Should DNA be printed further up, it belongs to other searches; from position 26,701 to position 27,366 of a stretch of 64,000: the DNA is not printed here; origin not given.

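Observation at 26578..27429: Four-helix-bundle (Avd / 23S-IVS family) gene sitting in the loop of a nested two-tier inverted repeat between convergent genes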

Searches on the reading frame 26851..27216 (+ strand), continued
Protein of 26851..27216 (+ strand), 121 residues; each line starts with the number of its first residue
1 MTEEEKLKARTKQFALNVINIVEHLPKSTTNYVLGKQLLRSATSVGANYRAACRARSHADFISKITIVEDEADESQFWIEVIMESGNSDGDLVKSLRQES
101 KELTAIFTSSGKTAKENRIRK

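Call 46: search_dna_similar(query=window:26851-27213:+, collection=plasmids, mode=protein, max_rows=40, max_evalue=1e-8)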
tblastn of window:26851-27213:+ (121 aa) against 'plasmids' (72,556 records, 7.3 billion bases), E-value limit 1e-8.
Records with a match: 30; places in all: 38; records where one place covers at least 80% of the query: 30.
Best place of each record, by identity: <60% 30.
By first word of the organism name: Nostoc 15; Planktothrix 3; Candidatus 2; Bernardetia 1; Gloeocapsa 1; Pseudanabaena 1; Dolichospermum 1; Treponema 1; Aulosira 1; Anabaena 1; and 3 more.
By predicted mobility (MOB-suite, as given by PLSDB): non-mobilizable 17; conjugative 8; mobilizable 5.
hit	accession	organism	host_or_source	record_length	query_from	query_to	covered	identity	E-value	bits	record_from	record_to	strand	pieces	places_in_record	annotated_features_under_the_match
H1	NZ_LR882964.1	Planktothrix agardhii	-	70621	3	115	93%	56.6%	3e-33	128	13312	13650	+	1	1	four helix bundle protein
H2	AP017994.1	Planktothrix agardhii NIES-204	-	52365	3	115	93%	56.6%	4e-33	128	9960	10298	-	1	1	hypothetical protein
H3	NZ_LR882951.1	Planktothrix agardhii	-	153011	3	115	93%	56.6%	4e-33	128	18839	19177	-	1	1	four helix bundle protein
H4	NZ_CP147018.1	Bernardetia sp. Wsw4-3y2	Red alga,Red algae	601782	7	113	88%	57.0%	8e-33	127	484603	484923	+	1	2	four helix bundle protein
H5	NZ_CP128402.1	Candidatus Chlorohelix allophototropha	Single colony of Candidatus Chlorohelix ...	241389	4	113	91%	53.6%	6e-31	121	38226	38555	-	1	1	four helix bundle protein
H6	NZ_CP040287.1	Nostoc sp. C057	Phaeoceros,pure culture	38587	15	119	87%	53.6%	3e-28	114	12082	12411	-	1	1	four helix bundle protein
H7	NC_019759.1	Gloeocapsa sp. PCC 7428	-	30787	4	115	93%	49.1%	3e-27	111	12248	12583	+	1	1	four helix bundle protein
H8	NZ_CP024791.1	Nostoc flagelliforme CCNUN1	cell culture,desert soil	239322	15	120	88%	51.4%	7e-27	110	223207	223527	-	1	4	four helix bundle protein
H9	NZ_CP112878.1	Pseudanabaena galeata CCNP1313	-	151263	7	116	91%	49.1%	4e-24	102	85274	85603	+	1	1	four helix bundle protein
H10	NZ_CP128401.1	Candidatus Chlorohelix allophototropha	Single colony of Candidatus Chlorohelix ...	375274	3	116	94%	43.9%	7e-21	93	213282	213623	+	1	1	four helix bundle protein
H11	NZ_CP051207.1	Dolichospermum flos-aquae CCAP 1403/13F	cell culture,freshwater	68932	10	120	92%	43.8%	1e-16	81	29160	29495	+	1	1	four helix bundle protein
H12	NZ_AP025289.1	Treponema saccharophilum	-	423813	7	117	92%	41.4%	4e-19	88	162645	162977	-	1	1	four helix bundle protein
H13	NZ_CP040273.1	Nostoc sp. C052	Blasia pusilla,pure culture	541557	10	120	92%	41.1%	3e-16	80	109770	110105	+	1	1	four helix bundle protein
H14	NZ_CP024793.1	Nostoc flagelliforme CCNUN1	cell culture,desert soil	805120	10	116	88%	41.7%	4e-16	79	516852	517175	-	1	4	four helix bundle protein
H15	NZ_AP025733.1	Nostoc cf. commune SO-36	-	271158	10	120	92%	38.8%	5e-14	74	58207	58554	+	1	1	four helix bundle protein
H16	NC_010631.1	Nostoc punctiforme PCC 73102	-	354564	10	120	92%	38.8%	6e-14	73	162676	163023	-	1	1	four helix bundle protein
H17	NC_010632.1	Nostoc punctiforme PCC 73102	-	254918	1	116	96%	35.9%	3e-14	74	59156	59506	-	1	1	four helix bundle protein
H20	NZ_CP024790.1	Nostoc flagelliforme CCNUN1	cell culture,desert soil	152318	1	117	97%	33.9%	9e-13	70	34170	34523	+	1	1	four helix bundle protein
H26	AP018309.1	Aulosira laxa NIES-50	-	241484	1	118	98%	31.1%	6e-12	68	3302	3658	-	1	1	hypothetical protein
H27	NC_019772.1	Anabaena cylindrica PCC 7122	water, most likely pond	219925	10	107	81%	37.4%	1e-9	61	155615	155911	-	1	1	four helix bundle protein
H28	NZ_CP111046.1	Chondrinema litorale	Seaweed,red alga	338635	14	121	89%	31.5%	1e-9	61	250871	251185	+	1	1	four helix bundle protein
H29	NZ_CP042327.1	Euhalothece natronophila Z-M001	cell culture,soda lake Magadi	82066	10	118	90%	30.3%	1e-9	61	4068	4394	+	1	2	four helix bundle protein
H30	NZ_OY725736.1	Monoglobus pectinilyticus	-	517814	10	115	88%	28.3%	3e-9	60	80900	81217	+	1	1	none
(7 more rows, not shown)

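Call 47: get_annotated_region(hit=H1, flank=1000)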
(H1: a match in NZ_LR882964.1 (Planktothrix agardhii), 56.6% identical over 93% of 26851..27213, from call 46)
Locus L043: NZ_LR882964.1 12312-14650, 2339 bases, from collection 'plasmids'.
description: Planktothrix agardhii strain No.66 plasmid p1
organism: Planktothrix agardhii (NCBI taxid 1160)
taxonomy: Bacteria; Cyanobacteriota; Cyanophyceae; Oscillatoriales; Microcoleaceae; Planktothrix; Planktothrix agardhii
host: -; source: -; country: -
typing (MOB-suite, as given by PLSDB): non-mobilizable
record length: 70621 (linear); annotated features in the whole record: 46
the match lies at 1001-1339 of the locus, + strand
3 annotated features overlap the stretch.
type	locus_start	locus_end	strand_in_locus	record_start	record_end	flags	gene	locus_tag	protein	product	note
CDS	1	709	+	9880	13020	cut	drmD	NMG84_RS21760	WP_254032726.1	DISARM system SNF2-like helicase DrmD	-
CDS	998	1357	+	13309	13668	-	-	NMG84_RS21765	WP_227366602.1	four helix bundle protein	-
CDS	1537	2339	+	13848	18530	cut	-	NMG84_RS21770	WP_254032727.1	type IIL restriction-modification enzyme MmeI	-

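Call 48: get_annotated_region(hit=H4, flank=1000)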
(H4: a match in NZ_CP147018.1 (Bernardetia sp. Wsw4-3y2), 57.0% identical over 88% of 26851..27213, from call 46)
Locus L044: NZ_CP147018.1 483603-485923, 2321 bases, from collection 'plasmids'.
description: Bernardetia sp. Wsw4-3y2 plasmid plasmd1, complete sequence
organism: Bernardetia sp. Wsw4-3y2 (NCBI taxid 3127471)
taxonomy: Bacteria; Bacteroidota; Cytophagia; Cytophagales; Bernardetiaceae; Bernardetia; Bernardetia sp. Wsw4-3y2
host: -; source: Red alga,Red algae; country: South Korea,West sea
typing (MOB-suite, as given by PLSDB): non-mobilizable
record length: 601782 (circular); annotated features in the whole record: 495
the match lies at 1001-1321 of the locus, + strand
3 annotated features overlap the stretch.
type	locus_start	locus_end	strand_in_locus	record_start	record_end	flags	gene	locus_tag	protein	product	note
CDS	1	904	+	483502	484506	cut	-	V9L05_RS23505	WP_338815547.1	beta-ketoacyl-ACP synthase III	GO:0006633 - fatty acid biosynthetic process [Evidence IEA]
CDS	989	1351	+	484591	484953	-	-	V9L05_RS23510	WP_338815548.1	four helix bundle protein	-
CDS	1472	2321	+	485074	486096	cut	-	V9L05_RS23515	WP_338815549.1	M20/M25/M40 family metallo-hydrolase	-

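Call 49: get_annotated_region(hit=H5, flank=1000)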
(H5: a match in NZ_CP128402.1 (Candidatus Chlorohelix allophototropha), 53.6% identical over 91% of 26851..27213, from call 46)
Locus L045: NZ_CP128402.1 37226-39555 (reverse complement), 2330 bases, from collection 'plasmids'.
description: Candidatus Chlorohelix allophototropha isolate L227-S17 plasmid unnamed2, complete sequence
organism: Candidatus Chlorohelix allophototropha (NCBI taxid 3003348)
taxonomy: Bacteria; Chloroflexota; Chloroflexia; Candidatus Chloroheliales; Candidatus Chloroheliaceae; Candidatus Chlorohelix; Candidatus Chlorohelix allophototropha
host: -; source: Single colony of Candidatus Chlorohelix allophototropha from a non-axenic enrichment (subculture 19.9); ...; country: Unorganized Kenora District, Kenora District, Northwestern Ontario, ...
typing (MOB-suite, as given by PLSDB): non-mobilizable
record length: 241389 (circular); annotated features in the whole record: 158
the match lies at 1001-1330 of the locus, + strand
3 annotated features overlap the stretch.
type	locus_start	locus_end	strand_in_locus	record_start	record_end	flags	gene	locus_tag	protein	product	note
CDS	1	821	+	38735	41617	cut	-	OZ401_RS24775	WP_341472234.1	DUF1156 domain-containing protein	-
CDS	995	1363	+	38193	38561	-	-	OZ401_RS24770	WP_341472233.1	four helix bundle protein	-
CDS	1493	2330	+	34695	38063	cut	-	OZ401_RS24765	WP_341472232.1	Swt1 family HEPN domain-containing protein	-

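Call 50: get_annotated_region(hit=H6, flank=1000)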
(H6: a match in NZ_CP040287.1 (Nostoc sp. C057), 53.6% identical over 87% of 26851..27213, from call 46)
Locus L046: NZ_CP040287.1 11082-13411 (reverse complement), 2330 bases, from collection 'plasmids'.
description: Nostoc sp. C057 plasmid p057_F, complete sequence
organism: Nostoc sp. C057 (NCBI taxid 2576903)
taxonomy: Bacteria; Cyanobacteriota; Cyanophyceae; Nostocales; Nostocaceae; Nostoc; Nostoc sp. C057
host: -; source: Phaeoceros,pure culture; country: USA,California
typing (MOB-suite, as given by PLSDB): mobilizable; replicon rep_cluster_1622; relaxase MOBP
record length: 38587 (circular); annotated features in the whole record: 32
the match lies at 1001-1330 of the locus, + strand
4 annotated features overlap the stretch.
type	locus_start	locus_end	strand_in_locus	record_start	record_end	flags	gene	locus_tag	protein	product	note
CDS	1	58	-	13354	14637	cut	-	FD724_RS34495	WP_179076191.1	pentapeptide repeat-containing protein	-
CDS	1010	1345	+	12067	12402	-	-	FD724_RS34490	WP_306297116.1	four helix bundle protein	-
CDS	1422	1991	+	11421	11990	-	-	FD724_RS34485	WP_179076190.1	site-specific integrase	GO:0015074 - DNA integration [Evidence IEA]; GO:0006310 - DNA recombination [Evidence IEA]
CDS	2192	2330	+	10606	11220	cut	-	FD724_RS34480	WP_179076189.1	hypothetical protein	-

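Call 51: get_annotated_region(hit=H7, flank=1000)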
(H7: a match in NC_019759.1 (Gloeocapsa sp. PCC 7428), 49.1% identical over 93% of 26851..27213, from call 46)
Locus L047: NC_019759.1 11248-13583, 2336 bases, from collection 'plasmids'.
description: Gloeocapsa sp. PCC 7428 plasmid pGLO7428.03, complete sequence
organism: Gloeocapsa sp. PCC 7428 (NCBI taxid 1173026)
taxonomy: Bacteria; Cyanobacteriota; Cyanophyceae; Chroococcales; Chroococcaceae; Gloeocapsa; Gloeocapsa sp. PCC 7428
host: -; source: -; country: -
typing (MOB-suite, as given by PLSDB): mobilizable; replicon rep_cluster_1726; relaxase MOBV
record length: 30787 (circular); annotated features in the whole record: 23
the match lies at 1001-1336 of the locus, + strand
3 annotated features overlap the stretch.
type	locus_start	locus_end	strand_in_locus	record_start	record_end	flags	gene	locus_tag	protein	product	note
CDS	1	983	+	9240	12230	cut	-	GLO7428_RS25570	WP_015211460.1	DUF1156 domain-containing protein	-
CDS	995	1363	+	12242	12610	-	-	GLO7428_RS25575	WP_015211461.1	four helix bundle protein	-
CDS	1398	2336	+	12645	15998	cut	-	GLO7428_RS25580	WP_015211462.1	Swt1 family HEPN domain-containing protein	-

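Call 52: get_annotated_region(hit=H9, flank=1000)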
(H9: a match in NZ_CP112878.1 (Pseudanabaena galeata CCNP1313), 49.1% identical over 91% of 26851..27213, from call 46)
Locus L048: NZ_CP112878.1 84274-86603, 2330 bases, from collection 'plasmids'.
description: Pseudanabaena galeata CCNP1313 plasmid pPg_04, complete sequence
organism: Pseudanabaena galeata CCNP1313 (NCBI taxid 2602720)
taxonomy: Bacteria; Cyanobacteriota; Cyanophyceae; Pseudanabaenales; Pseudanabaenaceae; Pseudanabaena; Pseudanabaena galeata; Pseudanabaena galeata CCNP1313
host: -; source: -; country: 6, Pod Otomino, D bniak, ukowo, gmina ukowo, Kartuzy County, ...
typing (MOB-suite, as given by PLSDB): mobilizable; relaxase MOBP
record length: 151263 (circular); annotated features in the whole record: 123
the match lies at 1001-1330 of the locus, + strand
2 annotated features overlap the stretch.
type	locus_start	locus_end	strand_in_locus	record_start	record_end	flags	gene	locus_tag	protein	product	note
CDS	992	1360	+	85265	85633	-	-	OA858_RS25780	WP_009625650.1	four helix bundle protein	-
CDS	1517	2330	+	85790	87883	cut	cas1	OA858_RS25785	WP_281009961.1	CRISPR-associated endonuclease Cas1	GO:0043571 - maintenance of CRISPR repeat elements [Evidence IEA]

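Call 56: get_annotated_region(hit=H12, flank=1000)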
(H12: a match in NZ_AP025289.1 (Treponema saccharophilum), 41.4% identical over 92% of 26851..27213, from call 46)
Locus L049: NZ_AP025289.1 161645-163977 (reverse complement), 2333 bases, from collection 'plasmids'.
description: Treponema saccharophilum strain JCM 32279 plasmid pTS1, complete sequence
organism: Treponema saccharophilum (NCBI taxid 165)
taxonomy: Bacteria; Spirochaetota; Spirochaetia; Spirochaetales; Treponemataceae; Treponema; Treponema saccharophilum
host: -; source: -; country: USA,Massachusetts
typing (MOB-suite, as given by PLSDB): non-mobilizable
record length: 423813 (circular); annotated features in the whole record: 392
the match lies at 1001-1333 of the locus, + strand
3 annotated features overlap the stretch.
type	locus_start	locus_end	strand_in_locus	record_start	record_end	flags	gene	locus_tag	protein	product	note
CDS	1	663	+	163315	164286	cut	-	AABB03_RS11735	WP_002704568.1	DMT family transporter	GO:0055085 - transmembrane transport [Evidence IEA]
CDS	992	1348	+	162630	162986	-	-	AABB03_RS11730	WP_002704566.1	four helix bundle protein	-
CDS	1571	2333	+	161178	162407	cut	-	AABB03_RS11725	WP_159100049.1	DUF4832 domain-containing protein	-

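Call 57: get_annotated_region(hit=H28, flank=1000)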
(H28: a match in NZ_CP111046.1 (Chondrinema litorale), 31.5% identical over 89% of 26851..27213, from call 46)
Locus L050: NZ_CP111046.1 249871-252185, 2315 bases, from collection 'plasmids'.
description: Chondrinema litorale strain WSW3-B12 plasmid unnamed4
organism: Chondrinema litorale (NCBI taxid 2994555)
taxonomy: Bacteria; Bacteroidota; Cytophagia; Cytophagales; Flammeovirgaceae; Chondrinema; Chondrinema litorale
host: -; source: Seaweed,red alga; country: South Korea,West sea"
typing (MOB-suite, as given by PLSDB): non-mobilizable
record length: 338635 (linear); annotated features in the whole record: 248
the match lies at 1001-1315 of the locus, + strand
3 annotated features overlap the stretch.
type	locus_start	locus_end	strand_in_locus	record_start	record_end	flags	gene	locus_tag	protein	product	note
CDS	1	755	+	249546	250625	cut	-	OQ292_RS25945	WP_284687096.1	efflux RND transporter periplasmic adaptor subunit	GO:0006810 - transport [Evidence IEA]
CDS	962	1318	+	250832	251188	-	-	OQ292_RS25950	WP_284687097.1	four helix bundle protein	-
CDS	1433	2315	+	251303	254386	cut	-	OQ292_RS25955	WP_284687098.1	efflux RND transporter permease subunit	GO:0055085 - transmembrane transport [Evidence IEA]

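Call 58: get_annotated_region(hit=H29, flank=1000)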
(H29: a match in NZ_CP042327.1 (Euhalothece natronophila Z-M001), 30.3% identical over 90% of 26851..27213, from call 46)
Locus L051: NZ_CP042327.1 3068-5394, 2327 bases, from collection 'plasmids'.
description: Euhalothece natronophila Z-M001 plasmid pEu1, complete sequence
organism: Euhalothece natronophila Z-M001 (NCBI taxid 522448)
taxonomy: Bacteria; Cyanobacteriota; Cyanophyceae; Chroococcales; Halothecacae; Euhalothece; Euhalothece natronophila; Euhalothece natronophila Z-M001
host: -; source: cell culture,soda lake Magadi; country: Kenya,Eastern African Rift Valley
typing (MOB-suite, as given by PLSDB): non-mobilizable
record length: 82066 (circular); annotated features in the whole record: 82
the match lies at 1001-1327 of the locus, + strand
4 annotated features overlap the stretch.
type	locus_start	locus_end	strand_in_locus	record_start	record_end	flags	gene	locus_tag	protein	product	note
CDS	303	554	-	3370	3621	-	-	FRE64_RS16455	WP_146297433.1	UPF0175 family protein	-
CDS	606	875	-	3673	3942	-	-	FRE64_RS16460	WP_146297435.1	hypothetical protein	-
CDS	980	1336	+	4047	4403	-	-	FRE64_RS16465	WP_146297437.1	four helix bundle protein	-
CDS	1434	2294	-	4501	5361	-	-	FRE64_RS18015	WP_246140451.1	hypothetical protein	-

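Call 59: get_annotated_region(hit=H30, flank=1000)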
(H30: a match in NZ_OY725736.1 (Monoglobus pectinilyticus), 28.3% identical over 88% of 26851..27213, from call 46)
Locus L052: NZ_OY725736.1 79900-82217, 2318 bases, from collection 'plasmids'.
description: Monoglobus pectinilyticus strain Ruminococcaceae species TSDC17.2-1.2 plasmid 12, complete sequence
organism: Monoglobus pectinilyticus (NCBI taxid 1981510)
taxonomy: Bacteria; Bacillota; Clostridia; Monoglobales; Monoglobaceae; Monoglobus; Monoglobus pectinilyticus
host: -; source: -; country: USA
typing (MOB-suite, as given by PLSDB): non-mobilizable
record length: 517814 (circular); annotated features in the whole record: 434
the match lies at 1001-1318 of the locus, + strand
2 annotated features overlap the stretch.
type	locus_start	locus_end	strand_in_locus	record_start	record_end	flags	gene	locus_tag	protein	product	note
CDS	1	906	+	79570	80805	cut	-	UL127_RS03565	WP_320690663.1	restriction endonuclease subunit S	GO:0006304 - DNA modification [Evidence IEA]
CDS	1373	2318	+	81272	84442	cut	-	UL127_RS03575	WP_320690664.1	HsdR family type I site-specific deoxyribonuclease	GO:0009307 - DNA restriction-modification system [Evidence IEA]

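Call 60: get_annotated_region(hit=H11, flank=1000)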
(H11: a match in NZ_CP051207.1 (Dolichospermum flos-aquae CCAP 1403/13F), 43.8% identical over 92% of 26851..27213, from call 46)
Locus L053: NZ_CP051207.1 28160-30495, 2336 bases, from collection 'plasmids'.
description: Dolichospermum flos-aquae CCAP 1403/13F plasmid pAfl69, complete sequence
organism: Dolichospermum flos-aquae CCAP 1403/13F (NCBI taxid 315271)
taxonomy: Bacteria; Cyanobacteriota; Cyanophyceae; Nostocales; Aphanizomenonaceae; Dolichospermum; Dolichospermum flos-aquae; Dolichospermum flos-aquae CCAP 1403/13F
host: -; source: cell culture,freshwater; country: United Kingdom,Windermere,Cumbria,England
typing (MOB-suite, as given by PLSDB): non-mobilizable; replicon rep_cluster_345
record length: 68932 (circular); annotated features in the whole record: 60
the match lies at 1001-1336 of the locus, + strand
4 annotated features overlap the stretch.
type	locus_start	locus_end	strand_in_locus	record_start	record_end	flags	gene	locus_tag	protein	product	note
CDS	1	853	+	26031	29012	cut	-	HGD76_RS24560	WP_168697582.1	helicase-related protein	-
CDS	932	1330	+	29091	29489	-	-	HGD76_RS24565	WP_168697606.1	four helix bundle protein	-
CDS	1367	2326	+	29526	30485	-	-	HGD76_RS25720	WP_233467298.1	hypothetical protein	-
CDS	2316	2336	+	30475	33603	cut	-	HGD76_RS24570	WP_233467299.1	DNA methyltransferase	-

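Call 61: get_annotated_region(hit=H16, flank=1000)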
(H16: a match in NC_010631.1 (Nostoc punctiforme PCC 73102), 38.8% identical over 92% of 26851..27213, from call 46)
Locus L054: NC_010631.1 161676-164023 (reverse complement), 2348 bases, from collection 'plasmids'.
description: Nostoc punctiforme PCC 73102 plasmid pNPUN01, complete sequence
organism: Nostoc punctiforme PCC 73102 (NCBI taxid 63737)
taxonomy: Bacteria; Cyanobacteriota; Cyanophyceae; Nostocales; Nostocaceae; Nostoc; Nostoc punctiforme; Nostoc punctiforme PCC 73102
host: -; source: -; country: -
typing (MOB-suite, as given by PLSDB): conjugative; replicon rep_cluster_317; relaxase MOBF; mating-pair formation MPF_T
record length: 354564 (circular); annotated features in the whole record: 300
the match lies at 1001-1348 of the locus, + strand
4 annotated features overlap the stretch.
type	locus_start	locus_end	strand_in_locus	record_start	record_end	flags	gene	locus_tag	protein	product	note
CDS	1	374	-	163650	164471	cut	-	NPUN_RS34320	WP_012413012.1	heteromeric transposase endonuclease subunit TnsA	-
CDS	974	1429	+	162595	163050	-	-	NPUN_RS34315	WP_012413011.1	four helix bundle protein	-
CDS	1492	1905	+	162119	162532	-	-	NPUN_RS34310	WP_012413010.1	element excision factor XisH family protein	-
CDS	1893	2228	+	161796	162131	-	-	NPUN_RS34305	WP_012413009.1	XisI protein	-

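Call 62: get_annotated_region(hit=H26, flank=1000)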
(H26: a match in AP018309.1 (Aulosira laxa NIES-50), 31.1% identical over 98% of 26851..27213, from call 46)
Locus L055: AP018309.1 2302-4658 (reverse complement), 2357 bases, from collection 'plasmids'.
description: Aulosira laxa NIES-50 plasmid plasmid2 DNA, complete genome
organism: Aulosira laxa NIES-50 (NCBI taxid 1541988)
taxonomy: Bacteria; Cyanobacteriota; Cyanophyceae; Nostocales; Fortieaceae; Aulosira; Aulosira laxa; Aulosira laxa NIES-50
host: -; source: -; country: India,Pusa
typing (MOB-suite, as given by PLSDB): conjugative; relaxase MOBF; mating-pair formation MPF_T
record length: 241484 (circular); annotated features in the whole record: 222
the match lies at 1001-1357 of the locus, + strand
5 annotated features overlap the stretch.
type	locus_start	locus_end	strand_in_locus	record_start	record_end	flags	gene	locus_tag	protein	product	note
CDS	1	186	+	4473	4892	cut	-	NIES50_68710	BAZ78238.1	hypothetical protein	-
CDS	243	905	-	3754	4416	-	-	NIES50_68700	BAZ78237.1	hypothetical protein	-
CDS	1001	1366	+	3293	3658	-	-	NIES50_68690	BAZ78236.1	hypothetical protein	-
CDS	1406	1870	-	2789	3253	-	-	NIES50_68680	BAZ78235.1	hypothetical protein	-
CDS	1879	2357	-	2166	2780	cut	-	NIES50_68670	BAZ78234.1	hypothetical protein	-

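Call 76: search_solved_structures(query=window:26851-27213:+, max_evalue=0.01)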
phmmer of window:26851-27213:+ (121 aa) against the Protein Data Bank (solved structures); distinct sequences matched with E-value up to 0.01: 1.
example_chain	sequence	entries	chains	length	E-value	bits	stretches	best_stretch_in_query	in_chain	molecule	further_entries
2rld_A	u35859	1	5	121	1.3e-19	73.6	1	6-117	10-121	Uncharacterized protein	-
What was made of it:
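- On TIGR02436 / PF05635 four-helix-bundle protein: 121 aa. PDB 2RLD at E 1.3e-19 over residues 6-117 (call 76).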

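Call 77: search_protein_families(library=padloc, proteins=[window:26851-27213:+], max_evalue=0.01)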
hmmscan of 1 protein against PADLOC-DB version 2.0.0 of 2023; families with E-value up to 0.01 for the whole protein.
window:26851-27213:+ (121 aa): 0 families

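Call 78: search_protein_families(library=phrogs, proteins=[window:26851-27213:+], max_evalue=0.01)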
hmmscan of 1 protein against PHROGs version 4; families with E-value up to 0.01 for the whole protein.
window:26851-27213:+ (121 aa): 0 families
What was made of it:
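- Tried and rejected: PADLOC and PHROGs gave no match for the protein (calls 77, 78).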

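Call 84: find_encoding_contigs(protein=P0049, flank=1500, max_places=3)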
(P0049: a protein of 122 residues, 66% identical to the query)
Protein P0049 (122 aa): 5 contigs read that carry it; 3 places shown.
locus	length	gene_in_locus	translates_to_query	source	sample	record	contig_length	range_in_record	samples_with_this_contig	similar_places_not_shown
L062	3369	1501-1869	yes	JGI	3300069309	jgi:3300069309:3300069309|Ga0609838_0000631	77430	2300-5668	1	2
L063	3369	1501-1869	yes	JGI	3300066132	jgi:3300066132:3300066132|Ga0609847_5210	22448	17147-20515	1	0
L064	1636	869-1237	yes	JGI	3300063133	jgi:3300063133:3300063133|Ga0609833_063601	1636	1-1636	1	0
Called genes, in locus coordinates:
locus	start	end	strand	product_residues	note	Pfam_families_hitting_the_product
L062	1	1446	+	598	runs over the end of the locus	PF00664:ABC_membrane, PF00005:ABC_tran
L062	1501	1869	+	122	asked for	PF05635:23S_rRNA_IVP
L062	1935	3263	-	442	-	PF05977:MFS_3, PF07690:MFS_1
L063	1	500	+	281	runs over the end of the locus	PF00664:ABC_membrane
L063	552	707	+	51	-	-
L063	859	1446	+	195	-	PF00005:ABC_tran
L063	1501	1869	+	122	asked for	PF05635:23S_rRNA_IVP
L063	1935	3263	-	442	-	PF05977:MFS_3, PF07690:MFS_1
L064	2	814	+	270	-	?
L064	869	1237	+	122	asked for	PF05635:23S_rRNA_IVP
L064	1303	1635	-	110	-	?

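Call 85: find_encoding_contigs(protein=P0058, flank=1500, max_places=3)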
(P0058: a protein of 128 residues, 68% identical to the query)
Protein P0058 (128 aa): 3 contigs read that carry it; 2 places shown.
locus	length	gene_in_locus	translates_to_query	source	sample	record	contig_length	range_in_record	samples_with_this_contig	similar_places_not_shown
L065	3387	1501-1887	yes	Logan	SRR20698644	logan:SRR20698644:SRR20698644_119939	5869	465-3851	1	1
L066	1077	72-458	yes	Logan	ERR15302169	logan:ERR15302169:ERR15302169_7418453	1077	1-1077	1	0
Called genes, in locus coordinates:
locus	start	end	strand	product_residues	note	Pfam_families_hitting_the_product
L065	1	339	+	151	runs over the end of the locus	PF00329:Complex1_30kDa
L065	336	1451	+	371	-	PF00346:Complex1_49kDa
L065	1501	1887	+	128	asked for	PF05635:23S_rRNA_IVP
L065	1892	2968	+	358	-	PF00146:NADHdh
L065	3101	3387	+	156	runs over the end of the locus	PF13183:Fer4_8 (faint), PF13534:Fer4_17 (faint), PF13484:Fer4_16 (faint), PF00037:Fer4 (weak), PF14697:Fer4_21, PF12838:Fer4_7, PF13187:Fer4_9, PF00037:Fer4 (weak), +5 more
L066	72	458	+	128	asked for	PF05635:23S_rRNA_IVP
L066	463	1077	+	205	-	?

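Call 86: find_encoding_contigs(protein=P0067, flank=1500, max_places=3)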
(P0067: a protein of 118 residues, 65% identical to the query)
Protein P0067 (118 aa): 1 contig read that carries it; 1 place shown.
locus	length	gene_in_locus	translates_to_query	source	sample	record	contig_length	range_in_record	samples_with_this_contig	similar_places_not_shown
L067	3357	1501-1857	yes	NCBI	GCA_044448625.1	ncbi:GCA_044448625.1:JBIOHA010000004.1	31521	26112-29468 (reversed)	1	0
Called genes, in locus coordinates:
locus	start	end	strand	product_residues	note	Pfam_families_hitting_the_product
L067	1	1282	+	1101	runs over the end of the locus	PF01433:Peptidase_M1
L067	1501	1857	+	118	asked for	PF05635:23S_rRNA_IVP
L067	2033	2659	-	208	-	PF02527:GidB, PF05175:MTS (weak), PF13847:Methyltransf_31, PF13649:Methyltransf_25 (weak)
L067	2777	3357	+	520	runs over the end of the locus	PF00112:Peptidase_C1, PF14326:DUF4384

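Call 87: find_encoding_contigs(protein=P0009, flank=1500, max_places=3)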
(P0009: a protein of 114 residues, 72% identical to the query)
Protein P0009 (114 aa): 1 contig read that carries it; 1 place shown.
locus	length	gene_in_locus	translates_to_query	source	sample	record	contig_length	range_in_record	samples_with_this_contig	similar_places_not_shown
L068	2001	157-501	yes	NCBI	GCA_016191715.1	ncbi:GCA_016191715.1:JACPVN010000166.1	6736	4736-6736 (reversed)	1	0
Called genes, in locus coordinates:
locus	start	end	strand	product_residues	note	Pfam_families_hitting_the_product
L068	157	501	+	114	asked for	PF05635:23S_rRNA_IVP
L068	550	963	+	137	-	PF13279:4HBT_2, PF03061:4HBT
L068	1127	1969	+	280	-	PF02749:QRPTase_N, PF01729:QRPTase_C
